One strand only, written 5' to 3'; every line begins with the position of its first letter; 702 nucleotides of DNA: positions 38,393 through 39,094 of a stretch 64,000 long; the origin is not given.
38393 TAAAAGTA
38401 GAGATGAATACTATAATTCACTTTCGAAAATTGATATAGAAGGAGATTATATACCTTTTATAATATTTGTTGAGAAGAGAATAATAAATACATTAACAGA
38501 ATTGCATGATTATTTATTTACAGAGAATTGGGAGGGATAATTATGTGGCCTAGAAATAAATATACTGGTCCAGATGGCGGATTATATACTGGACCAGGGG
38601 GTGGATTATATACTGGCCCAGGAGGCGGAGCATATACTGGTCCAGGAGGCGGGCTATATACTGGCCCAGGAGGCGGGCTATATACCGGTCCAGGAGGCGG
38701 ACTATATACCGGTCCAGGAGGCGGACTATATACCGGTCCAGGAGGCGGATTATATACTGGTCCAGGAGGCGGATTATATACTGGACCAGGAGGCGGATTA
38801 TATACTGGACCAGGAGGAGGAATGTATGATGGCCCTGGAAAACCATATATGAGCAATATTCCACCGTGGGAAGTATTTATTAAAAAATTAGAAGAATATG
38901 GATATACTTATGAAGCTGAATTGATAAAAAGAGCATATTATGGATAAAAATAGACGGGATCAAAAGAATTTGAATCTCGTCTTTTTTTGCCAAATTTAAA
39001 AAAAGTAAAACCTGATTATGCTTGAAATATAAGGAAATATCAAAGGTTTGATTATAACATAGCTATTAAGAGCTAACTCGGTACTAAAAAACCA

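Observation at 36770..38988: XRE repressor, ImmA/IrrE::Fic fusion and (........)x11 protein: an uncharacterised three-gene module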

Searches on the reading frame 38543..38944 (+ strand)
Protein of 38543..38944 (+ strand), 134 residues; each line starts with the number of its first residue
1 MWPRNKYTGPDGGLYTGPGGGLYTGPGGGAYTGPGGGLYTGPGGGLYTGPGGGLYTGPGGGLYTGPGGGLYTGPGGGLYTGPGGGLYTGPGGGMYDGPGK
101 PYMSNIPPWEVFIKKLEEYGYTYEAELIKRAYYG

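Call 6: search_protein_families(library=pfam, proteins=[window:38543-38944:+], max_evalue=0.1)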
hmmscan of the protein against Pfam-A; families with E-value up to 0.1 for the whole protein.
window:38543-38944:+ (134 aa): 0 families

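Call 7: search_protein_families(library=padloc, proteins=[window:38543-38944:+], max_evalue=0.1)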
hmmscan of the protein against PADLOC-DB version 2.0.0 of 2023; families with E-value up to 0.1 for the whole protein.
window:38543-38944:+ (134 aa): 0 families

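Call 8: search_protein_families(library=ncbifam, proteins=[window:38543-38944:+], max_evalue=0.1)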
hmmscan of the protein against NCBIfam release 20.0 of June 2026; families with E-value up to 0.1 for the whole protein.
window:38543-38944:+ (134 aa): 0 families

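Call 15: find_homologous_proteins(query=window:38543-38944:+, max_evalue=0.001)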
Query window:38543-38944:+ (134 aa): 857 proteins with E <= 0.001 among 8000 candidates; the best 120 are listed.
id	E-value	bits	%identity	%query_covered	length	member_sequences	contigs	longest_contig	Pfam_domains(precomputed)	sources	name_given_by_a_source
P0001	2.1e-70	254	65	58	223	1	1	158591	-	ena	-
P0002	2.5e-59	218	-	-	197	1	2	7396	-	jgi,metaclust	metaclust:\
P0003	3.4e-55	204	83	99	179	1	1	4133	-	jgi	jgi:hypothetical protein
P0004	1.2e-54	203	83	96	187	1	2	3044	-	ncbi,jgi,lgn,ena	jgi:hypothetical protein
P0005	4.3e-54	201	81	97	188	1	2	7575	-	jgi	-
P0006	2.2e-51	192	78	30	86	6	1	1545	-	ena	-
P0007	3.2e-50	188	-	-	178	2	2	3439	-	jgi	-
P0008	2.8e-49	185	77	97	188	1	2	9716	-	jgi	-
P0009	2.8e-49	185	77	96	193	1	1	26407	-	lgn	-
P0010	5.1e-49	184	-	-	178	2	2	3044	-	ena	-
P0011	5.5e-49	184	-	-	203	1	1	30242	-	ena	-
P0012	1.3e-48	183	-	-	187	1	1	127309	-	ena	-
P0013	4.6e-48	181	-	-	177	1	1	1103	-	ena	-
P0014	5.6e-48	181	-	-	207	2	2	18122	-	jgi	jgi:hypothetical protein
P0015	1.0e-47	180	75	96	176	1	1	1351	-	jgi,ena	-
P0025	4.3e-46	175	67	51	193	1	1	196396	-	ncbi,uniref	ncbi:hypothetical protein GCM10023195_63710 [Actinoallomurus liliacearum]|uniref:Uncharacterized pro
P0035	1.3e-43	167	68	77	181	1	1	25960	-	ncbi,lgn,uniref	ncbi:MAG: hypothetical protein ABIY70_13575 [Capsulimonas sp.]|uniref:hypothetical protein n=1 Tax=C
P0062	4.3e-38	149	62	60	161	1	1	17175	-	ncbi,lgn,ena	-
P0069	9.1e-37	144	76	63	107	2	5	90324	-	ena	-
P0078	9.1e-36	141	70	87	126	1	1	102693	-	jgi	-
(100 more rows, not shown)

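Call 17: find_encoding_contigs(protein=P0078, flank=6000, max_places=3)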
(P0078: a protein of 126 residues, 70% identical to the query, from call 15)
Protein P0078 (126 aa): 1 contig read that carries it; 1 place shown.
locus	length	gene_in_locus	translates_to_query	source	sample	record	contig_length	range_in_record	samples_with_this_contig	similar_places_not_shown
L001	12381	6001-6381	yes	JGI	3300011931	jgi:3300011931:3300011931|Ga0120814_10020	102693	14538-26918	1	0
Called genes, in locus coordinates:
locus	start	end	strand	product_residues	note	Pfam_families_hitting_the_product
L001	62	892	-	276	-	PF01541:GIY-YIG (weak)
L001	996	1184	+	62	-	-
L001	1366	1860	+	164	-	PF14267:DUF4357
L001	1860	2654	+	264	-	-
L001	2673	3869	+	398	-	PF14281:PDDEXK_4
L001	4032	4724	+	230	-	PF19448:DUF5986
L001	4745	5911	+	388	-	PF01381:HTH_3, PF12844:HTH_19, PF13560:HTH_31 (faint), PF06114:Peptidase_M78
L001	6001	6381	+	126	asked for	-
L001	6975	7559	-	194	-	-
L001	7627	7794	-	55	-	PF04297:UPF0122 (weak), PF13936:HTH_38 (weak), PF13384:HTH_23 (weak), PF08279:HTH_11 (weak)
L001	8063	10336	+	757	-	PF02463:SMC_N (faint), PF03193:RsgA_GTPase (faint), PF13191:AAA_16 (faint), PF13555:AAA_29 (faint), PF20703:nSTAND1 (faint), PF13304:AAA_21 (faint), PF13401:AAA_22 (faint), PF00005:ABC_tran, +1 more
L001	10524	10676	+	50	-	-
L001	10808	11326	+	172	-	PF01965:DJ-1_PfpI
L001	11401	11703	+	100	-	-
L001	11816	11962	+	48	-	-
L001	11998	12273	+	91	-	-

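Call 18: find_encoding_contigs(protein=P0069, flank=6000, max_places=5)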
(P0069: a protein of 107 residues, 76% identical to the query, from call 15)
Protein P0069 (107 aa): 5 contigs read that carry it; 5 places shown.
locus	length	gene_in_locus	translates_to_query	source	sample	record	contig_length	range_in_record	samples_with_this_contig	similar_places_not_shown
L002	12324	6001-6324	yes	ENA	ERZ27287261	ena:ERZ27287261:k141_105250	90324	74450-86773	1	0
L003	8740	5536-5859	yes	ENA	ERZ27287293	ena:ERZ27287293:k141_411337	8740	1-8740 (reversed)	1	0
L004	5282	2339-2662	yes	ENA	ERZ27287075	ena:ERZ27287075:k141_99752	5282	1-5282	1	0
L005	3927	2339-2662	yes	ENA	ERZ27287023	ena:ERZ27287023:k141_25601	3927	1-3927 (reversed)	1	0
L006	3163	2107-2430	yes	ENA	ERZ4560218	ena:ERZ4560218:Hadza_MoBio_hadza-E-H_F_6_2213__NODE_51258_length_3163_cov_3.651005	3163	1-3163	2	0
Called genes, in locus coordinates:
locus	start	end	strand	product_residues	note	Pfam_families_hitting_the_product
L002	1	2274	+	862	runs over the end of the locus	PF12704:MacB_PCD (weak), PF02687:FtsX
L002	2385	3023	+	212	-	PF00072:Response_reg, PF00486:Trans_reg_C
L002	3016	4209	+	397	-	PF13589:HATPase_c_3 (faint), PF00512:HisKA, PF02518:HATPase_c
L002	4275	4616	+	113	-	PF04545:Sigma70_r4 (faint), PF13560:HTH_31, PF12844:HTH_19, PF01381:HTH_3, PF13443:HTH_26 (weak)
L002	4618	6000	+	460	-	PF06114:Peptidase_M78, PF02661:Fic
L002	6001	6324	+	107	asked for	-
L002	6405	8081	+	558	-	PF03485:Arg_tRNA_synt_N, PF00750:tRNA-synt_1d, PF05746:DALR_1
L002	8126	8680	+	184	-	PF00583:Acetyltransf_1 (weak), PF13302:Acetyltransf_3 (faint)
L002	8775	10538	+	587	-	PF00501:AMP-binding, PF13193:AMP-binding_C (faint)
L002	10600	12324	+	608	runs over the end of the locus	PF00512:HisKA, PF02518:HATPase_c, PF00072:Response_reg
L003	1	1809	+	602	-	?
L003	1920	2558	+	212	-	PF00072:Response_reg, PF00486:Trans_reg_C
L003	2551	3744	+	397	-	PF13589:HATPase_c_3 (faint), PF00512:HisKA, PF02518:HATPase_c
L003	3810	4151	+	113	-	PF04545:Sigma70_r4 (faint), PF13560:HTH_31, PF12844:HTH_19, PF01381:HTH_3, PF13443:HTH_26 (weak)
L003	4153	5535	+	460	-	PF06114:Peptidase_M78, PF02661:Fic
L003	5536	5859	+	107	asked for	-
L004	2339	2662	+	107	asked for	-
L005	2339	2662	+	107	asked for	-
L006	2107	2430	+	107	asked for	-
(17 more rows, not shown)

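Call 19: find_encoding_contigs(protein=P0025, flank=6000, max_places=3)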
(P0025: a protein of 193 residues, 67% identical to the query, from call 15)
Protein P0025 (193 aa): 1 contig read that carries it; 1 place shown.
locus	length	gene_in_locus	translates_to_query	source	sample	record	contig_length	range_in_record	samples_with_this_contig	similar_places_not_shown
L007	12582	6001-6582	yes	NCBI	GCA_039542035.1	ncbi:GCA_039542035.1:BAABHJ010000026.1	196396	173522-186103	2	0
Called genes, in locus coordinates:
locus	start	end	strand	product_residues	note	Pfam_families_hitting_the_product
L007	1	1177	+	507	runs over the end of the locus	PF02502:LacAB_rpiB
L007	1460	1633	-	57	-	-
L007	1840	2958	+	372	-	PF07228:SpoIIE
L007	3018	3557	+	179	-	PF13302:Acetyltransf_3, PF00583:Acetyltransf_1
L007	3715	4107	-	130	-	PF00376:MerR, PF13411:MerR_1, PF09278:MerR-DNA-bind (faint)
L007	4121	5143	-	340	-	PF16884:ADH_N_2, PF00107:ADH_zinc_N, PF13602:ADH_zinc_N_2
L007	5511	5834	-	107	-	-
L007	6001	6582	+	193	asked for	-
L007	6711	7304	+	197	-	-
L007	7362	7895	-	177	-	-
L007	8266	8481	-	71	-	-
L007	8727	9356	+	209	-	PF13160:DUF3995 (weak)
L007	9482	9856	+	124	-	PF00903:Glyoxalase (weak), PF18029:Glyoxalase_6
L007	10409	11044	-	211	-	-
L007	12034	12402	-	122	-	PF11338:DUF3140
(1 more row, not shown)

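Call 24: find_related_loci(query=A2, collection=genome_contigs, flank=6000)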
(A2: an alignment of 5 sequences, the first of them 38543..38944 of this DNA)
Query A2 (134 aa) in genome_contigs; peptide patterns used: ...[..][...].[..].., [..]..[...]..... (x = any residue, [..] = any of these).
361 stretches matched a pattern; 54 encode a relative of the query (tblastn E <= 1e-3); 54 distinct loci.
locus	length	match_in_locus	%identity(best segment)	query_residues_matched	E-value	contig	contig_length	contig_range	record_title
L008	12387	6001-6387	64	1-130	4e-33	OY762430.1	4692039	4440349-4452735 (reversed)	MAG: Geopsychrobacteraceae bacterium isolate 31ebb314-3b6f-4c34-9fd3-1c731cc0fcc3 genome assembly, chromosome: 1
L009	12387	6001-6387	65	1-130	3e-29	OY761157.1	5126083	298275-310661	MAG: Geopsychrobacteraceae bacterium isolate 7e0229ee-3fa4-4a3a-a36e-7d24d540a0b4 genome assembly, chromosome: 1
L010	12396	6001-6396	62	2-132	3e-26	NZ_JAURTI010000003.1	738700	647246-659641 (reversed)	Nocardioides sp. BE266 Ga0454563_03, whole genome shotgun sequence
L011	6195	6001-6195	95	2-99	2e-26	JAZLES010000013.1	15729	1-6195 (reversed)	MAG: Candidatus Nanosyncoccus sp. isolate T1900045011_TC20190004.MAGScoT_cleanbin_000013 SGB_4382_k141_1033219, whole ge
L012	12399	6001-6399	60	1-133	4e-24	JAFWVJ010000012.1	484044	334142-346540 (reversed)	MAG: Clostridia bacterium isolate RGIG6105 Sheep_Omasum.Co__c1203104, whole genome shotgun sequence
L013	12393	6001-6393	97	1-130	1e-23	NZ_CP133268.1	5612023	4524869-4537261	Neobacillus sp. PS3-12 chromosome, complete genome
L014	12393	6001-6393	60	2-132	9e-17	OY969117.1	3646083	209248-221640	MAG: uncultured Solirubrobacteraceae bacterium isolate MFD09495.bin.c.6 genome assembly, chromosome: 1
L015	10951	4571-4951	65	2-129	2e-16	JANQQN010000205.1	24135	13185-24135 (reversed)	MAG: Myxococcota bacterium isolate IP29b_bin.29 k99_347225, whole genome shotgun sequence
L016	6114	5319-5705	70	2-129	3e-16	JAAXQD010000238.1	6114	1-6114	MAG: Desulfobacterales bacterium isolate MAG-BB-01-B scaffold_2907, whole genome shotgun sequence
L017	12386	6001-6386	69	1-130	5e-26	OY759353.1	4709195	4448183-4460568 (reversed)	MAG: Geopsychrobacteraceae bacterium isolate b20cad9c-d1d2-40c5-8f7b-178437520c26 genome assembly, chromosome: 1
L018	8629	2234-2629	61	2-132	1e-15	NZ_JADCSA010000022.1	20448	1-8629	Nocardioides malaquae strain Y6 NODE_22_length_20448_cov_211.914, whole genome shotgun sequence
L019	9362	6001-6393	60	2-132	2e-13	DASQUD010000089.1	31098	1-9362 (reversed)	MAG TPA_asm: Propionibacteriaceae bacterium isolate SMAG_U10952 k141_291986, whole genome shotgun sequence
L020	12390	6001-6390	82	1-130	5e-13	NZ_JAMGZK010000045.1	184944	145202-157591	Silvania hatchlandensis strain H19S6 NODE_11_length_184944_cov_55.632810, whole genome shotgun sequence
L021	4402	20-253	85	55-132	6e-13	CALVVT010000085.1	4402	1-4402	MAG: uncultured Bacilli bacterium isolate E07__bin2 genome assembly, contig: E07__k127_4557891, whole genome shotgun seq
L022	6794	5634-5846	46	58-127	1e-12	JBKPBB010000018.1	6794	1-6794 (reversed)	MAG: Thermodesulfobacteriota bacterium isolate GB_EKS_MAG_00090 GB_EKS_000000165887, whole genome shotgun sequence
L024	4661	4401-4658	81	2-100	2e-11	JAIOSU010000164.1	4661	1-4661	MAG: Clostridiales bacterium isolate SMBSF52 bin_38_k127_660436, whole genome shotgun sequence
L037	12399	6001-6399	79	1-132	7e-8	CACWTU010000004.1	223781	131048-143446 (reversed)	MAG: uncultured Bacteroidales bacterium isolate RUG10916 genome assembly, contig: RUG10916_asm_4, whole genome shotgun s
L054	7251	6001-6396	73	1-131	3e-5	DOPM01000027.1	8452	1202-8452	MAG TPA_asm: Desulfosporosinus sp. isolate UBA8487 contig_1879, whole genome shotgun sequence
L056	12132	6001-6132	55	89-131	6e-5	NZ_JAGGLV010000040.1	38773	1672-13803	Paenibacillus silagei strain DSM 101953 Ga0454155_40, whole genome shotgun sequence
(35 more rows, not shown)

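Call 31: search_protein_families(library=pfam, alignment_id=A3, max_evalue=0.001)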
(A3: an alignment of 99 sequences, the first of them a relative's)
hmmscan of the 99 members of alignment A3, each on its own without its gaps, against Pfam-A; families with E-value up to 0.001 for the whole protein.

A. member 1, L001:4745-5908:+ (388 aa): 5 families
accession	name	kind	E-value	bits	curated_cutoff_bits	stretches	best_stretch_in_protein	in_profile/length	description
PF06114.19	Peptidase_M78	-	2.7e-17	63.1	22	1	199-280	40-121/123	IrrE N-terminal-like domain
PF01381.28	HTH_3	-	2.2e-12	47.2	23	1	10-62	1-53/55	Helix-turn-helix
PF12844.13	HTH_19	-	1.1e-08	35.3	30.2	1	7-61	1-55/64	Helix-turn-helix domain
PF13560.12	HTH_31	-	2.4e-05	25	27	1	7-60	3-57/64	Helix-turn-helix domain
PF13413.12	HTH_25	-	0.00026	21.2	24.6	1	9-42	1-34/62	Helix-turn-helix domain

B. families by the number of members that match (of 99 scanned): 81 families (the first 25 are shown)
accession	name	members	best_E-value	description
PF00589.27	Phage_integrase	4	3.3e-21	Phage integrase family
PF06125.17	DUF961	3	1.8e-43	Bacterial protein of unknown function (DUF961)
PF04371.20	PAD_porph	1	1.6e-103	Porphyromonas-type peptidyl-arginine deiminase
PF20693.3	YobI-ATPase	1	1.8e-100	YobI-like P-loop NTPase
PF00872.24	Transposase_mut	1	9.6e-58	Transposase, Mutator family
PF04011.17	LemA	1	2.9e-56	LemA family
PF01380.27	SIS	1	1.5e-55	SIS domain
PF00374.24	NiFeSe_Hases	1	3e-50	Nickel-dependent hydrogenase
PF25596.1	CPSase_L_D1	1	9.6e-49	Carbamoyl phosphate synthase preATP-grasp domain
PF19480.5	DUF6016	1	4.2e-45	Domain of unknown function (DUF6016)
PF12799.13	LRR_4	1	1.1e-41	Leucine Rich repeats (2 copies)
PF00239.26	Resolvase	1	1.3e-38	Resolvase, N terminal domain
PF01594.21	AI-2E_transport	1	5.1e-38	AI-2E family transporter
PF13686.11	DrsE_2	1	1.2e-33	DsrE/DsrF/DrsH-like family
PF13173.12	AAA_14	1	8e-32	AAA domain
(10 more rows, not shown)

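Call 49: predict_structure(alignment_id=A6)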
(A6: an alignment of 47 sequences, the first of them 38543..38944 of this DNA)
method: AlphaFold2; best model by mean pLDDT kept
length: 134 residues; sequences in the alignment: 47
mean_pLDDT: 95.3   pTM: 0.87
mean pLDDT of the five models: 95.3, 94.6, 55.0, 47.7, 46.5
residues with pLDDT >= 90: 123; 70-90: 11; 50-70: 0; < 50: 0
segments of 3 or more residues with pLDDT < 50: none
pLDDT, mean of each block of 10 residues (from residue 1): 96 95 96 96 96 95 95 95 95 95 94 98 97 89
secondary structure, 60 per line:
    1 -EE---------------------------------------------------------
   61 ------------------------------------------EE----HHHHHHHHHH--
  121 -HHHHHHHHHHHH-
elements in order: H109-118 H122-133

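Call 51: fold_search(model_id=the predicted structure, library=pdb)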
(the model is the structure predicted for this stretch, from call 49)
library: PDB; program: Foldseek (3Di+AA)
matches with E <= 10: 135; with E <= 0.001: 0
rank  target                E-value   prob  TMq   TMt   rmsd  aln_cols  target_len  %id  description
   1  7tmv_B                9.4e-01  0.18  0.17  0.15   0.9        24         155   21  Crystal structure of a Putative structural protein from Klebsiella pneumoniae (released 2022-02-02)
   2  2ewr                  1.6e+00  0.15  0.18  0.16   1.1        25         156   16  Crystal structure of a putative nucleotidyltransferase (tm1012) from Thermotoga maritima at 1.60 A resolution (released 2005-12-06)
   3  2gs4_A                3.0e+00  0.08  0.17  0.15   1.0        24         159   25  The crystal structure of the E.coli stress protein YciF. (released 2006-10-17)
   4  7kkb_A                3.3e+00  0.09  0.15  0.16   0.5        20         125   20  Fluoride channel Fluc-Ec2 mutant S81C with bromide (released 2021-08-04)
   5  8gab_C                3.3e+00  0.07  0.17  0.22   1.0        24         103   17  Crystal structure of CTLA-4 in complex with a high affinity CTLA-4 binder (released 2024-08-21)
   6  3dc6_C                3.3e+00  0.06  0.17  0.12   1.4        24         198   21  Crystal Structure of a manganese superoxide dismutases from Caenorhabditis elegans (released 2009-06-09)
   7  6b85_A                3.3e+00  0.06  0.15  0.10   2.3        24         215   42  Crystal structure of transmembrane protein TMHC4_R (released 2018-03-14)
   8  3dry_D                3.3e+00  0.04  0.18  0.15   5.1        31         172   22  X-ray crystal structure of human KCTD5 protein crystallized in low-salt buffer (released 2009-02-17)
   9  9va7_F                3.3e+00  0.02  0.17  0.06   4.0        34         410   18  Crystal structure of legionella effector Lem17 in complex with IP6 (released 2026-01-21)
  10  4pc4_E                3.6e+00  0.02  0.11  0.07   4.0        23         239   13  Bombyx mori lipoprotein 6 (released 2015-03-04)
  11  7kk8_A                4.0e+00  0.03  0.13  0.14   8.1        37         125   11  Fluoride channel Fluc-Ec2 mutant S81T with bromide (released 2021-08-04)
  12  9va7_H                4.0e+00  0.02  0.18  0.07   4.0        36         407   17  Crystal structure of legionella effector Lem17 in complex with IP6 (released 2026-01-21)
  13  9hny_DI               4.4e+00  0.08  0.17  0.06   0.9        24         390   25  Mitoribosomal small subunit in complex with Mettl15 and Mettl17 (released 2025-03-26)
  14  7fbd_B                4.4e+00  0.06  0.17  0.05   0.9        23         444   22  De novo design protein D53 with MBP tag (released 2021-12-22)
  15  1f4m_D                4.4e+00  0.06  0.17  0.37   1.2        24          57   12  P3(2) CRYSTAL STRUCTURE OF ALA2ILE2-6, A VERSION OF ROP WITH A REPACKED HYDROPHOBIC CORE AND A NEW FOLD. (released 2001-01-10)
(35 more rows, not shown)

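Call 60: find_related_loci(query=A2, collection=viral_contigs, flank=6000)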
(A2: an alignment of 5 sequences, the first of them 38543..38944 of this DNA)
Query A2 (134 aa) in viral_contigs; peptide patterns used: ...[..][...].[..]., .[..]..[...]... (x = any residue, [..] = any of these).
29 stretches matched a pattern; 4 encode a relative of the query (tblastn E <= 1e-3); 4 distinct loci.
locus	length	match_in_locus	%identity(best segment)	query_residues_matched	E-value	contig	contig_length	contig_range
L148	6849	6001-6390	80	1-130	2e-12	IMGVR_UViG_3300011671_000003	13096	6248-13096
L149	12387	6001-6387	81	1-128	6e-9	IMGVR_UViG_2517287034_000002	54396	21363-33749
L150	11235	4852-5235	64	1-129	2e-8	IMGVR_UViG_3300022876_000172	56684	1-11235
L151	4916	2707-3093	82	2-130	1e-7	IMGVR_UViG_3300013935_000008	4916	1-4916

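Call 61: search_dna_similar(query=window:38543-38944:+, collection=plasmids, mode=protein, max_evalue=0.001)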
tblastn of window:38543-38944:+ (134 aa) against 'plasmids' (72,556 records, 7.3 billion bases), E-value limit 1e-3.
Records with a match: 2; places in all: 2; records where one place covers at least 80% of the query: 0.
Best place of each record, by identity: 60-80% 1; <60% 1.
By first word of the organism name: Clostridium 1; Aerococcus 1.
By predicted mobility (MOB-suite, as given by PLSDB): mobilizable 1; non-mobilizable 1.
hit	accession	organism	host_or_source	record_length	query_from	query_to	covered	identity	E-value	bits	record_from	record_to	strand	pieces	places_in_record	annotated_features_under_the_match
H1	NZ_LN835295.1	Clostridium perfringens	-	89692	101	130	22%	70.0%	2e-5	50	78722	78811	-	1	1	hypothetical protein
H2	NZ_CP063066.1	Aerococcus urinaeequi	pig,mixed culture,nasopharynx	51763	101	131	23%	58.1%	3e-4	46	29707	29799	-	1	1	hypothetical protein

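Call 62: search_dna_similar(query=window:38543-38944:+, collection=phages, mode=protein, max_evalue=0.001)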
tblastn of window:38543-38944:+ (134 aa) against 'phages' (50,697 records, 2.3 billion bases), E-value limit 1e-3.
No match.

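Call 63: get_annotated_region(hit=H1, flank=5000)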
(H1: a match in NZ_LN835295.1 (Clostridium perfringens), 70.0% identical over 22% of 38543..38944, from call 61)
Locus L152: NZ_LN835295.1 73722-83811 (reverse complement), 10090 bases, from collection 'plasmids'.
description: Clostridium perfringens strain JIR12708 plasmid pJIR4150, complete sequence
organism: Clostridium perfringens (NCBI taxid 1502)
taxonomy: Bacteria; Bacillota; Clostridia; Eubacteriales; Clostridiaceae; Clostridium; Clostridium perfringens
host: -; source: -; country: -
typing (MOB-suite, as given by PLSDB): mobilizable; replicon rep_cluster_1519; relaxase MOBM,MOBT
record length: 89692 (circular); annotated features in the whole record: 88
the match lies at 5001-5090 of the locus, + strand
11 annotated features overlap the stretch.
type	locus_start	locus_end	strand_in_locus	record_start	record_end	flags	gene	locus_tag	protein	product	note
CDS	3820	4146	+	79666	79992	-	-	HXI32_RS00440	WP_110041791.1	YdcP family protein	-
CDS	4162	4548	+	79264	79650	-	-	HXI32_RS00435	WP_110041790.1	YdcP family protein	-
CDS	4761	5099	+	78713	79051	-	-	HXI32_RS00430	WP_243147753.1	hypothetical protein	-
CDS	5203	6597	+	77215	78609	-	-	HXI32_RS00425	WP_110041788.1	FtsK/SpoIIIE domain-containing protein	-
CDS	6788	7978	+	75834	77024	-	mobT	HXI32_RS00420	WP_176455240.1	MobT family relaxase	GO:0006270 - DNA replication initiation [Evidence IEA]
CDS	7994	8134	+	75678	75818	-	-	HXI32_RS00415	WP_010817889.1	DUF3789 domain-containing protein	-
CDS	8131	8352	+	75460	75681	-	-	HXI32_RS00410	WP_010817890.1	hypothetical protein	-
CDS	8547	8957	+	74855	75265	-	-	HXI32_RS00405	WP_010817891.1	ester cyclase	GO:0030638 - polyketide metabolic process [Evidence IEA]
CDS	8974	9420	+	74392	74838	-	-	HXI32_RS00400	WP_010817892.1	GNAT family N-acetyltransferase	-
CDS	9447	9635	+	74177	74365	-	-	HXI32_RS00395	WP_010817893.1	hypothetical protein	-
CDS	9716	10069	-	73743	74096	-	-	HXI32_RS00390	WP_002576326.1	helix-turn-helix domain-containing protein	-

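Call 64: get_annotated_region(hit=H2, flank=5000)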
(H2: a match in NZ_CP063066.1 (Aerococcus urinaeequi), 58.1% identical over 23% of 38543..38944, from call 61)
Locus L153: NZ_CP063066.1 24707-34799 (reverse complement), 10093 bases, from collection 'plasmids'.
description: Aerococcus urinaeequi strain T43 plasmid pT4302, complete sequence
organism: Aerococcus urinaeequi (NCBI taxid 51665)
taxonomy: Bacteria; Bacillota; Bacilli; Lactobacillales; Aerococcaceae; Aerococcus; Aerococcus urinaeequi
host: -; source: pig,mixed culture,nasopharynx; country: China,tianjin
typing (MOB-suite, as given by PLSDB): non-mobilizable
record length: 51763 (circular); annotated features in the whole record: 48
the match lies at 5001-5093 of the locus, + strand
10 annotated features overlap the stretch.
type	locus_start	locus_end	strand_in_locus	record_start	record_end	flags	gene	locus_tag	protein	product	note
CDS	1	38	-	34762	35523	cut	-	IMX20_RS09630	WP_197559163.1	NAD(P)-dependent oxidoreductase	-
CDS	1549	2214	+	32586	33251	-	-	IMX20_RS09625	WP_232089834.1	ATP-binding cassette domain-containing protein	-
CDS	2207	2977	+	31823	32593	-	fetB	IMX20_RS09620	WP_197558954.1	iron export ABC transporter permease subunit FetB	-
CDS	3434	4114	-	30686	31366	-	-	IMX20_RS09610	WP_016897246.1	IS6-like element ISTeha2 family transposase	GO:0006313 - DNA transposition [Evidence IEA]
CDS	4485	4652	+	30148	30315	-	-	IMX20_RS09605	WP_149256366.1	YjzC family protein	-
CDS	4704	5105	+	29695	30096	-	-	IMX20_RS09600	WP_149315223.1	hypothetical protein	-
CDS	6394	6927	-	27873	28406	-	lepB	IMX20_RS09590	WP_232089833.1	signal peptidase I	GO:0009306 - protein secretion [Evidence IEA]; GO:0006465 - signal peptide processing [Evidence IEA]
CDS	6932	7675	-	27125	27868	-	-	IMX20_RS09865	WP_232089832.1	DUF6448 family protein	-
CDS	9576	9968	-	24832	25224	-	-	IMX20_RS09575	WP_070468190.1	hypothetical protein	-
CDS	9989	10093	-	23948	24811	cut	-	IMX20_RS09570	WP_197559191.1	hypothetical protein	-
